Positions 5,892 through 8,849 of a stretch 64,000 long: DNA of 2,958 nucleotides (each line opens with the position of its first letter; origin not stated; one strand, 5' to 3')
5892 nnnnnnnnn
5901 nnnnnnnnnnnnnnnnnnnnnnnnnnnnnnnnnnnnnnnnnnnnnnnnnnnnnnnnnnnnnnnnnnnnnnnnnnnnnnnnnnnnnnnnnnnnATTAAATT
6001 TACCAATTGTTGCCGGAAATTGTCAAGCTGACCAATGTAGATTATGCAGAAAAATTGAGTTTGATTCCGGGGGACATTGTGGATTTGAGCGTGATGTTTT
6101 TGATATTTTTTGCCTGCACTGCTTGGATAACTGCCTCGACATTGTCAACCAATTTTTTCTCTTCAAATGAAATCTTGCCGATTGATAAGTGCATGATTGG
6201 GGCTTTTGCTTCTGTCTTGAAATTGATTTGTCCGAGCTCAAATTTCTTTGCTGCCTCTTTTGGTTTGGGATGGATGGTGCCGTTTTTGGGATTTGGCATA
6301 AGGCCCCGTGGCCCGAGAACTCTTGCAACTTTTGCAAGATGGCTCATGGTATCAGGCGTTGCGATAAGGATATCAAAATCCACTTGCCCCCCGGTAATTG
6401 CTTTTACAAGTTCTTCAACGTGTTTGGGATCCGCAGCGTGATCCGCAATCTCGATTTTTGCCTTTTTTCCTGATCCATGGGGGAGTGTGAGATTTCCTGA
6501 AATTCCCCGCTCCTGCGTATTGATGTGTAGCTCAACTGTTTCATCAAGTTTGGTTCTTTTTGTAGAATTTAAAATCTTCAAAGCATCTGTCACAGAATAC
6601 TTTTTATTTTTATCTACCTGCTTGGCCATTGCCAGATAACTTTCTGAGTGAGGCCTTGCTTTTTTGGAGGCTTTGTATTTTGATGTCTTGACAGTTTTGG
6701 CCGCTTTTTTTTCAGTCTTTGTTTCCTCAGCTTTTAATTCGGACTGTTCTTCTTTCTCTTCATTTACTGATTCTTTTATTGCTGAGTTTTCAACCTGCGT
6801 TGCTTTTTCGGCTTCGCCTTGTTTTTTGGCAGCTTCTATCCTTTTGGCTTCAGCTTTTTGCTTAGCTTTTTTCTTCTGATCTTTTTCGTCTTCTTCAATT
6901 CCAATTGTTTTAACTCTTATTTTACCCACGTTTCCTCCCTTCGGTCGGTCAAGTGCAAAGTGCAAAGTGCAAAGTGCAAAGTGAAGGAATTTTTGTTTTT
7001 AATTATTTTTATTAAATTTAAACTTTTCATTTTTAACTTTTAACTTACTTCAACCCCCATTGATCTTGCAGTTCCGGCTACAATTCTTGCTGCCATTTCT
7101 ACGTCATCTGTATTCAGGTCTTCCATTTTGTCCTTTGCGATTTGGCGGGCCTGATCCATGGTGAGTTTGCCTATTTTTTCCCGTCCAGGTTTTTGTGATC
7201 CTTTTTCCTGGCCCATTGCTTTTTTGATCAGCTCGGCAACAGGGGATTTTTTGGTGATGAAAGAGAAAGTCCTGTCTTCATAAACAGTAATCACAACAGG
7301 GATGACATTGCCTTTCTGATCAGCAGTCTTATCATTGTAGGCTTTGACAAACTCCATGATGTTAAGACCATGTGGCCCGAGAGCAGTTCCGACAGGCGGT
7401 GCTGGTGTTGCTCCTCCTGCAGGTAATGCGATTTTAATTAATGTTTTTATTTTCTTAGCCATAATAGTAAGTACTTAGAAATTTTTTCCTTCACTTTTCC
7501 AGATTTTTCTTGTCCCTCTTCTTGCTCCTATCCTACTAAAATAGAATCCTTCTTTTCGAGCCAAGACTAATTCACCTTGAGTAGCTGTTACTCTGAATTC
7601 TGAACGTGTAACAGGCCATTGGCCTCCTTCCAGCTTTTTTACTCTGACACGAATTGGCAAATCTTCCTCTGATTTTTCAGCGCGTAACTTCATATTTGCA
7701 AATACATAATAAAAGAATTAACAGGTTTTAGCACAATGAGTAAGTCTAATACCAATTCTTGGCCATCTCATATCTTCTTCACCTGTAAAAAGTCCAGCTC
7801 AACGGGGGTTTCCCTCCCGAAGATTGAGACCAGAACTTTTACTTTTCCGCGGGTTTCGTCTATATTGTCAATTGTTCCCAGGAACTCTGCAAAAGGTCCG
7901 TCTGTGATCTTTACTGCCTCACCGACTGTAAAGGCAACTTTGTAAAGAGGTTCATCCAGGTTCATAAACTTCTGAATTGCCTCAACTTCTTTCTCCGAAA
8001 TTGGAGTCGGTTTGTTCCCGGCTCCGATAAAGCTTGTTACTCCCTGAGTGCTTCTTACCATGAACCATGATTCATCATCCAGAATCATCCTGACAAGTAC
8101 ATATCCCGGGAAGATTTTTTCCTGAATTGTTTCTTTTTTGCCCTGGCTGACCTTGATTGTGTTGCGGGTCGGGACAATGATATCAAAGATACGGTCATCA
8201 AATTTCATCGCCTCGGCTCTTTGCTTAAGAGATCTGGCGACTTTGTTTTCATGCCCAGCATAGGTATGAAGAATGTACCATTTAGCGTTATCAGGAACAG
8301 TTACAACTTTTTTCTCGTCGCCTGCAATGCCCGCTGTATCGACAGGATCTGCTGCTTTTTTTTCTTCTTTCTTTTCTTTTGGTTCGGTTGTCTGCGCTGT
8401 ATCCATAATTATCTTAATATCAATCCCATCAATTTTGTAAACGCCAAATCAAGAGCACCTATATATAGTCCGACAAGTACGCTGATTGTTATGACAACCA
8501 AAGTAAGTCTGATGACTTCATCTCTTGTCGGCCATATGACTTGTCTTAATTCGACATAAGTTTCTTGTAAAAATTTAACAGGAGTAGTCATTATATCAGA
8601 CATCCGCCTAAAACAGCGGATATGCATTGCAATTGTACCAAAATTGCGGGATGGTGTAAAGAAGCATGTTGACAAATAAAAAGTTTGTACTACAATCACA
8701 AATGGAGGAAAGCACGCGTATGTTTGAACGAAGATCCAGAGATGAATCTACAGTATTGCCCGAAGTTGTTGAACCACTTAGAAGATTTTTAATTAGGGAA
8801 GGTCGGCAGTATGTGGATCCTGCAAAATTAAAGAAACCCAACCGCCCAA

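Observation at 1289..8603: Conserved secE-nusG-rplK-rplA-rplJ-rplL cluster is split between rplA and rplJ by two secreted-protein genes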

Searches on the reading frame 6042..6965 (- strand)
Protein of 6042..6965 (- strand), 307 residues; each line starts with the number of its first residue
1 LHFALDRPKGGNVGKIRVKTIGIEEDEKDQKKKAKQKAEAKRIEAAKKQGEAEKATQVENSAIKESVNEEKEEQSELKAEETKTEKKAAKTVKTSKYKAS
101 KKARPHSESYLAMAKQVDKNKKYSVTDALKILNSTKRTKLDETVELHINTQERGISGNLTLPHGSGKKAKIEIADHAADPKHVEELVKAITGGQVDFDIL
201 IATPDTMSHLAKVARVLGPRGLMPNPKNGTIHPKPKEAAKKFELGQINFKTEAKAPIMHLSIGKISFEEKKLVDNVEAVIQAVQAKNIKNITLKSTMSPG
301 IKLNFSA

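Call 3: search_protein_families(library=pfam, proteins=[window:6042-6965:-], max_evalue=0.01)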
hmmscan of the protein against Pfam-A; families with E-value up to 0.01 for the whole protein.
window:6042-6965:- (307 aa): 1 family
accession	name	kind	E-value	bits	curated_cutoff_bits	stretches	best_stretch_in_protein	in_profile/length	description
PF00687.26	Ribosomal_L1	-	4.4e-31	108.4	32.2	1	134-299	3-198/198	Ribosomal protein L1p/L10e family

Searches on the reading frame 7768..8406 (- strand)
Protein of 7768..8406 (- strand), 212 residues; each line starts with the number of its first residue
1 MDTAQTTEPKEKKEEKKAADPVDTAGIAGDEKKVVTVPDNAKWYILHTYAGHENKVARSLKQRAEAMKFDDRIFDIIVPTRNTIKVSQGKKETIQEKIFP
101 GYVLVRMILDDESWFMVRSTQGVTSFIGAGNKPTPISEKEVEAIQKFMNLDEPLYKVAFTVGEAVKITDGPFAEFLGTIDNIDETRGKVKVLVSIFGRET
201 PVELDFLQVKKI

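Call 3: search_protein_families(library=pfam, proteins=[window:7768-8406:-], max_evalue=0.01)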
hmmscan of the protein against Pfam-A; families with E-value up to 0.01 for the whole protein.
window:7768-8406:- (212 aa): 2 families
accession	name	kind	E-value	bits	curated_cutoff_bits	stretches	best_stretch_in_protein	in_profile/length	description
PF02357.24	NusG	-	3.2e-30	104.9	22.2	1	42-144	2-92/93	Transcription termination factor nusG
PF00467.35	KOW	-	8.3e-06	25.9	22.3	1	161-191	1-29/32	KOW motif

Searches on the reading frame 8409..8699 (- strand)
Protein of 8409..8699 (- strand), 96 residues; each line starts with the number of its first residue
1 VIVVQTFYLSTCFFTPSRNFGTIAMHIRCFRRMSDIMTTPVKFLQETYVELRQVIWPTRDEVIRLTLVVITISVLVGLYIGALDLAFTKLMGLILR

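Call 3: search_protein_families(library=pfam, proteins=[window:8409-8699:-], max_evalue=0.01)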
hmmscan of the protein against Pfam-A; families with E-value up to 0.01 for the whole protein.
window:8409-8699:- (96 aa): 1 family
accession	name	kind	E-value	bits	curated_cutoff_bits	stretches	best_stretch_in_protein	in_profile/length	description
PF00584.25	SecE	-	2.2e-18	66.4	22.7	1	41-95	1-55/55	SecE/Sec61-gamma subunits of protein translocation complex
